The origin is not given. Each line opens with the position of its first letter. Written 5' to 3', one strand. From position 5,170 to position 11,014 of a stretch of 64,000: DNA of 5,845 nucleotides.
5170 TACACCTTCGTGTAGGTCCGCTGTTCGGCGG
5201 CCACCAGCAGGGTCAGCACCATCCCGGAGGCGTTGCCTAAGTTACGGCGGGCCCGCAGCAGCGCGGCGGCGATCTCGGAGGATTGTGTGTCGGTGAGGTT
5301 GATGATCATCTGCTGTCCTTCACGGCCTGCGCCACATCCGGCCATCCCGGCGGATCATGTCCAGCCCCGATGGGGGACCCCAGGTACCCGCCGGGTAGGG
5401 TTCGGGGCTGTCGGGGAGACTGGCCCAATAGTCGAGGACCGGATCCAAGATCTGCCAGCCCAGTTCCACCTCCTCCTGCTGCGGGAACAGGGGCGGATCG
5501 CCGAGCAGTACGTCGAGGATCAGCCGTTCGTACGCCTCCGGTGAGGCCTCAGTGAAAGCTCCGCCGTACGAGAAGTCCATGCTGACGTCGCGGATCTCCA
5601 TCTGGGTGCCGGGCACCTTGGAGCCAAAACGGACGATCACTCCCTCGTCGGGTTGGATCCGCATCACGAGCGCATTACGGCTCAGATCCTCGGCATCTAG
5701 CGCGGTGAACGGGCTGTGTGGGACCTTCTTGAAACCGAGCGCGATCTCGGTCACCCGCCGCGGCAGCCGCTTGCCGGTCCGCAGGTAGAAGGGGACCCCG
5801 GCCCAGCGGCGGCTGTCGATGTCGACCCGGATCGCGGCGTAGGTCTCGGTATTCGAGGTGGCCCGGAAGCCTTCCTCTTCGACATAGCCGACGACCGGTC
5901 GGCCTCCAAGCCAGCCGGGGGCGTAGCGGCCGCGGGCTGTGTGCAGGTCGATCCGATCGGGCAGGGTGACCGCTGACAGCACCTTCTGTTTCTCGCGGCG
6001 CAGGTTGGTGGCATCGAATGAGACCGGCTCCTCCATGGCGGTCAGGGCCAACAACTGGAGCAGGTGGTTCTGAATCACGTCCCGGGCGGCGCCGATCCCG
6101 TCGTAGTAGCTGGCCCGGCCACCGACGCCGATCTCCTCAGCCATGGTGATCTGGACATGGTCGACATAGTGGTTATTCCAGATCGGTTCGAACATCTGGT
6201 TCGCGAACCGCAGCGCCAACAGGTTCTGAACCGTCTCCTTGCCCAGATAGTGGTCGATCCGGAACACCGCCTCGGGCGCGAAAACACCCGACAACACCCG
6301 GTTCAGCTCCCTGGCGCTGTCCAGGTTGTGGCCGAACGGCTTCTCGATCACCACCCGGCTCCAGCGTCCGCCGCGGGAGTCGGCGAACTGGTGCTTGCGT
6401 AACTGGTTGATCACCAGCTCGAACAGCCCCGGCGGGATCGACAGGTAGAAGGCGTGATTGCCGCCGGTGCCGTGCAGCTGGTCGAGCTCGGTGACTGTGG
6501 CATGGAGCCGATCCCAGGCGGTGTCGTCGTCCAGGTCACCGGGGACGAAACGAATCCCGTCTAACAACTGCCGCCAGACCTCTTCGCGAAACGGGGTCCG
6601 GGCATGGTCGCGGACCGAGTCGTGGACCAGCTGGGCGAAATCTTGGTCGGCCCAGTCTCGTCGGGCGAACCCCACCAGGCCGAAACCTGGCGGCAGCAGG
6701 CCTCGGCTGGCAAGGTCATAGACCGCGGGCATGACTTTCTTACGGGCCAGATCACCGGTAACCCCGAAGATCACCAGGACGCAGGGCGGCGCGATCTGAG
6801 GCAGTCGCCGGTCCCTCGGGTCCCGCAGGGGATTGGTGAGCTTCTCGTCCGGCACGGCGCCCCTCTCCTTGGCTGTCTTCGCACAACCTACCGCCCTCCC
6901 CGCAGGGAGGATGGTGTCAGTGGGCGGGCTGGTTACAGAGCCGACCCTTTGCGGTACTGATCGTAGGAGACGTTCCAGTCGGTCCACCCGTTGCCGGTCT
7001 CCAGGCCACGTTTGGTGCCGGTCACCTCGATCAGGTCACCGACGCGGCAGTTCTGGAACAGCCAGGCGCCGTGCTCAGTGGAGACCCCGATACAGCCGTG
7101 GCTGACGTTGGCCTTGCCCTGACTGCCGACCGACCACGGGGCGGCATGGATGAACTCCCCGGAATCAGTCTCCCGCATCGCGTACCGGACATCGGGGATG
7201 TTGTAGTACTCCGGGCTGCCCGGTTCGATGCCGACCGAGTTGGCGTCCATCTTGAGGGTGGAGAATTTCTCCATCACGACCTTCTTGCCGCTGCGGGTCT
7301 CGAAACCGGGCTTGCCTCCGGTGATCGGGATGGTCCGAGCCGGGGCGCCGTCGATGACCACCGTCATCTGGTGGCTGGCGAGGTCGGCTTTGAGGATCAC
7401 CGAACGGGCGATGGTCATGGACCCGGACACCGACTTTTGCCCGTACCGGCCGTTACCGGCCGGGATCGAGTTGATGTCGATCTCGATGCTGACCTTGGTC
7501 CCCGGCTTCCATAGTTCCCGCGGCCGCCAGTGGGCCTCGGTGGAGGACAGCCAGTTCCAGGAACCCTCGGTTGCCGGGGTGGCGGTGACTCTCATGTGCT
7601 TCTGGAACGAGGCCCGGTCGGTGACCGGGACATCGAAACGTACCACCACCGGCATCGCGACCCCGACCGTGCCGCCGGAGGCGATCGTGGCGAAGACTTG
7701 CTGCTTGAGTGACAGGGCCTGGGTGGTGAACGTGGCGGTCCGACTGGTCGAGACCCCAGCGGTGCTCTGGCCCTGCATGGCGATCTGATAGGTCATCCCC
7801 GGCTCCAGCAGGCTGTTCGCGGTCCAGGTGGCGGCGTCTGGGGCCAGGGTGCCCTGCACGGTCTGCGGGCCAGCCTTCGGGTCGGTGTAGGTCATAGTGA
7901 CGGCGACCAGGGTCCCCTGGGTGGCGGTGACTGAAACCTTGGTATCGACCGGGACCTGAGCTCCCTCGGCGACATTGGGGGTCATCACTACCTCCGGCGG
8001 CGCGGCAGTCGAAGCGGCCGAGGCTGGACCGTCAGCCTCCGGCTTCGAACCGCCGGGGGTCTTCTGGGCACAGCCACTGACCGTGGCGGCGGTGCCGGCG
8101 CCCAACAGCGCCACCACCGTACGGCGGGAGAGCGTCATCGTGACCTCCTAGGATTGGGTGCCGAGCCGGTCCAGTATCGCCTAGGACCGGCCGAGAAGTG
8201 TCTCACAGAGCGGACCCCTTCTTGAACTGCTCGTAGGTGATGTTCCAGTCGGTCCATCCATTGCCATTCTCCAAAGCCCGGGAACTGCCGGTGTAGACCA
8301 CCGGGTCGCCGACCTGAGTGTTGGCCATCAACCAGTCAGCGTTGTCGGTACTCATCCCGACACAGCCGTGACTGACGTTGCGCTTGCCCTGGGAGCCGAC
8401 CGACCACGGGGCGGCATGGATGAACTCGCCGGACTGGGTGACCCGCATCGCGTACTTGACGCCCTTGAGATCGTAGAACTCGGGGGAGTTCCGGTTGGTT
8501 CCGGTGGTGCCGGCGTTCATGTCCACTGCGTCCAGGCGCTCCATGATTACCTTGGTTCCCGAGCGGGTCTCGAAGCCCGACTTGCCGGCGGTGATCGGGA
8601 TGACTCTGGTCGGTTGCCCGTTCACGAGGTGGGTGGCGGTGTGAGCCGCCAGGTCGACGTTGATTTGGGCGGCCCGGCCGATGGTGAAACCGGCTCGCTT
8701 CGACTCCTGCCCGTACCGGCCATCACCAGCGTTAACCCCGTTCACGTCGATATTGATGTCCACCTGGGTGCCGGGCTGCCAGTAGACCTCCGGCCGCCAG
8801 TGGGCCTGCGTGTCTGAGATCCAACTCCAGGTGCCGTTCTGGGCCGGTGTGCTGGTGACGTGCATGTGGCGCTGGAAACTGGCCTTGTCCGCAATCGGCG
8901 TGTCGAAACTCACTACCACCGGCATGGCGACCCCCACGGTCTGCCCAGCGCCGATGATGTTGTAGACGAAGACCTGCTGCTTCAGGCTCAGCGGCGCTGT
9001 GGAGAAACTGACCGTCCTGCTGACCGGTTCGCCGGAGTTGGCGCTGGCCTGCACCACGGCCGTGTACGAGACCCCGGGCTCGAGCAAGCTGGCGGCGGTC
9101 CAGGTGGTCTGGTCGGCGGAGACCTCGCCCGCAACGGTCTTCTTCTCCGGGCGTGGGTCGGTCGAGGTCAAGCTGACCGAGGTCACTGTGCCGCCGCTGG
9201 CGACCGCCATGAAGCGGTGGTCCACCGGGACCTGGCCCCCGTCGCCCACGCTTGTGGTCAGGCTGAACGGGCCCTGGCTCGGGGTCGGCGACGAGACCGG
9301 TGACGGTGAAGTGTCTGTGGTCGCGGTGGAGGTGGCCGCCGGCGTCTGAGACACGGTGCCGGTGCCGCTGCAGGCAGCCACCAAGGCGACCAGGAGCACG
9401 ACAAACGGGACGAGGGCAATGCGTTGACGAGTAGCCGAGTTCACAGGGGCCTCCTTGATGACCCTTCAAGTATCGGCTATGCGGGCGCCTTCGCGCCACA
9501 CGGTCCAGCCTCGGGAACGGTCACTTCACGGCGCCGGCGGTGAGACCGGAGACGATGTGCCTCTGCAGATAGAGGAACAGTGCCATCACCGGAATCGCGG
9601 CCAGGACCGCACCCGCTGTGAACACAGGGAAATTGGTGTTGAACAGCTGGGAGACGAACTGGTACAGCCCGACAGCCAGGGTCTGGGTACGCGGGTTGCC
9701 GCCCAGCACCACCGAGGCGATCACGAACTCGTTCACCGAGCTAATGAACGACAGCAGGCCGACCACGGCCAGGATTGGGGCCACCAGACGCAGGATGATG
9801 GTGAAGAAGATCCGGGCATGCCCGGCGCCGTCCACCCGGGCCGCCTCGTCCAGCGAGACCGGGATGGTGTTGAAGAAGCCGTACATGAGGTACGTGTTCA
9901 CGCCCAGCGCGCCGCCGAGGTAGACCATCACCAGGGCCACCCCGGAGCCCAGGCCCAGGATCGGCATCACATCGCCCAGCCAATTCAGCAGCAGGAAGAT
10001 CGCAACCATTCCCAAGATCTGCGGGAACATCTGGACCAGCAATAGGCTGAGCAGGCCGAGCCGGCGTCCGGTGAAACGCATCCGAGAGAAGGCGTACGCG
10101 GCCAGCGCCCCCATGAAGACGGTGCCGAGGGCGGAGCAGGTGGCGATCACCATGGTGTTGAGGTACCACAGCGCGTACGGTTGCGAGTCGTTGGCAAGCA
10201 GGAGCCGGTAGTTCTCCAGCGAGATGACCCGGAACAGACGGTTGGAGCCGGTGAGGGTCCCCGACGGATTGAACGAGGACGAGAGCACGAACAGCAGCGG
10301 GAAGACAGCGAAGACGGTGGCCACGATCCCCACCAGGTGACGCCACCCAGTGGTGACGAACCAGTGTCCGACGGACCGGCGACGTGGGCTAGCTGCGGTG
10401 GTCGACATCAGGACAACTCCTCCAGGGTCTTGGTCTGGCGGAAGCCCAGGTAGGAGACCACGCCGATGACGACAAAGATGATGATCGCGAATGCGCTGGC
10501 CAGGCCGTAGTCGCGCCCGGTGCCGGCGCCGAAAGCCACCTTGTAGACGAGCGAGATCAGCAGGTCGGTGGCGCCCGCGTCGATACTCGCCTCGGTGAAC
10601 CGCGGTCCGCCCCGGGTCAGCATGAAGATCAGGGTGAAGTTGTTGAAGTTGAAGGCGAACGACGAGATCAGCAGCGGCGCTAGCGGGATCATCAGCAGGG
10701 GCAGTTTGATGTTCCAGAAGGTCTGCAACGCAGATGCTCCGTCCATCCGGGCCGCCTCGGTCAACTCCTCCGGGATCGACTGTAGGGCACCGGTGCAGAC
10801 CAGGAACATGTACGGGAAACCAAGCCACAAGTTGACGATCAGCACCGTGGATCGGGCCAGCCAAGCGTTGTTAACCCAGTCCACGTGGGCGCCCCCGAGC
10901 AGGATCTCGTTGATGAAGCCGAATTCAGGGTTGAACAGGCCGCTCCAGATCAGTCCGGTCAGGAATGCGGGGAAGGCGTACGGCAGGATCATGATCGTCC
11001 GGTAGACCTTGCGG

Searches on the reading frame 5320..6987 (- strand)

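Call 53: search_protein_families(library=pfam, proteins=[window:5320-6987:-], max_evalue=0.00001)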
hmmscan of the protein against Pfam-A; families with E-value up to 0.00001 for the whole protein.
window:5320-6987:- (555 aa): 2 families
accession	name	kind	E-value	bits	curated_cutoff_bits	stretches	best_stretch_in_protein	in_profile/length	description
PF02781.21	G6PD_C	-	1.1e-115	386.3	27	1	257-553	1-296/296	Glucose-6-phosphate dehydrogenase, C-terminal domain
PF00479.28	G6PD_N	-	4.1e-61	207.3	22.1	1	72-255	1-183/183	Glucose-6-phosphate dehydrogenase, NAD binding domain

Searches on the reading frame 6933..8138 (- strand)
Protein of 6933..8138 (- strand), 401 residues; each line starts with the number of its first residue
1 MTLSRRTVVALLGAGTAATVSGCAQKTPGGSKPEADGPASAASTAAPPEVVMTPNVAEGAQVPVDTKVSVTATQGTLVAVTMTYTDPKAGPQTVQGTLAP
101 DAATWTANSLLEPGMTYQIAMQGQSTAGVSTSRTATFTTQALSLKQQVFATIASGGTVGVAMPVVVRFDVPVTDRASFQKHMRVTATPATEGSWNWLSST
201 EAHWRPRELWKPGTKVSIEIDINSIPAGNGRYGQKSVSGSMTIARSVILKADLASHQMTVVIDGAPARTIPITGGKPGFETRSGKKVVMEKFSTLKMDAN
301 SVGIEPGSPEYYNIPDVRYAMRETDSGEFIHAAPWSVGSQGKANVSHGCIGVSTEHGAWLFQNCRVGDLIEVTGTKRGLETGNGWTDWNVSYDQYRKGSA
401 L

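Call 53: search_protein_families(library=pfam, proteins=[window:6933-8138:-], max_evalue=0.00001)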
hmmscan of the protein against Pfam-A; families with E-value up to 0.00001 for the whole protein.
window:6933-8138:- (401 aa): 2 families
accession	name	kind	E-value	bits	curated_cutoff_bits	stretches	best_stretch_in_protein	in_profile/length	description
PF17964.7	Big_10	-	3.7e-42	144.8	22.9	1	61-224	3-162/164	Bacterial Ig domain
PF03734.19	YkuD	-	9.2e-19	68.9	23.4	1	248-372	3-146/146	L,D-transpeptidase catalytic domain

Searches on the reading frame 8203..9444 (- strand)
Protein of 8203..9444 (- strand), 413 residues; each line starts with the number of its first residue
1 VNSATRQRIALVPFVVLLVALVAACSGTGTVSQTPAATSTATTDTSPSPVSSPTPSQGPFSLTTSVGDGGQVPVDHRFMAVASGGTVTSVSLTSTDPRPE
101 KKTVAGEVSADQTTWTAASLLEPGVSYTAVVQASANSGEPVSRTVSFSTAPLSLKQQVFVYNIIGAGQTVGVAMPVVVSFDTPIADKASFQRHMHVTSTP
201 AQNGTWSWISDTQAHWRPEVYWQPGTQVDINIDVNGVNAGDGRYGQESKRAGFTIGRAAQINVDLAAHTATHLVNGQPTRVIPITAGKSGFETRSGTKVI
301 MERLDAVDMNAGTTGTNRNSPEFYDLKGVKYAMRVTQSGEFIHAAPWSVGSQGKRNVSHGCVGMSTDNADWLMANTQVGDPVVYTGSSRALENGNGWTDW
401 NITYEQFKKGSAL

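Call 53: search_protein_families(library=pfam, proteins=[window:8203-9444:-], max_evalue=0.00001)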
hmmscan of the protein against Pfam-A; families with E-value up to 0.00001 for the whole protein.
window:8203-9444:- (413 aa): 2 families
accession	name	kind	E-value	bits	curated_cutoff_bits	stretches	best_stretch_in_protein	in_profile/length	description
PF17964.7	Big_10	-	7.3e-42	143.8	22.9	1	72-238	4-164/164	Bacterial Ig domain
PF03734.19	YkuD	-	1.6e-18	68.1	23.4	1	260-383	3-145/146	L,D-transpeptidase catalytic domain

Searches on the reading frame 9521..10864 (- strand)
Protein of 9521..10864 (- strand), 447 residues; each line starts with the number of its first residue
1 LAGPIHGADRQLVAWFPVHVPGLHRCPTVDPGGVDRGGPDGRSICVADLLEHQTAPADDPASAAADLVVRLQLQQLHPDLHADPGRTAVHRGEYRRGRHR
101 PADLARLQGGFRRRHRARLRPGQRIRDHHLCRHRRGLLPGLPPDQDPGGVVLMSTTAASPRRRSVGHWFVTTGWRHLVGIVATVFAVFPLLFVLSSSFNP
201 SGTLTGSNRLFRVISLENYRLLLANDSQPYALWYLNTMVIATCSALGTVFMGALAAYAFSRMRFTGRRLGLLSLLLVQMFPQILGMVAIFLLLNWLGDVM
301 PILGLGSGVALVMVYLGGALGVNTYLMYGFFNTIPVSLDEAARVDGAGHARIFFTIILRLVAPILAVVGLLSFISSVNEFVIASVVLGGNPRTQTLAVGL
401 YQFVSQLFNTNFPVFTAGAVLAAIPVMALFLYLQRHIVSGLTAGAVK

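Call 53: search_protein_families(library=pfam, proteins=[window:9521-10864:-], max_evalue=0.00001)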
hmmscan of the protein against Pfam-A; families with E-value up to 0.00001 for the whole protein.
window:9521-10864:- (447 aa): 1 family
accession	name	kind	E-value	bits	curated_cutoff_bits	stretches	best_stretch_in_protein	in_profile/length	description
PF00528.27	BPD_transp_1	-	5.4e-16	59.3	26.4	1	249-439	2-180/184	Binding-protein-dependent transport system inner membrane component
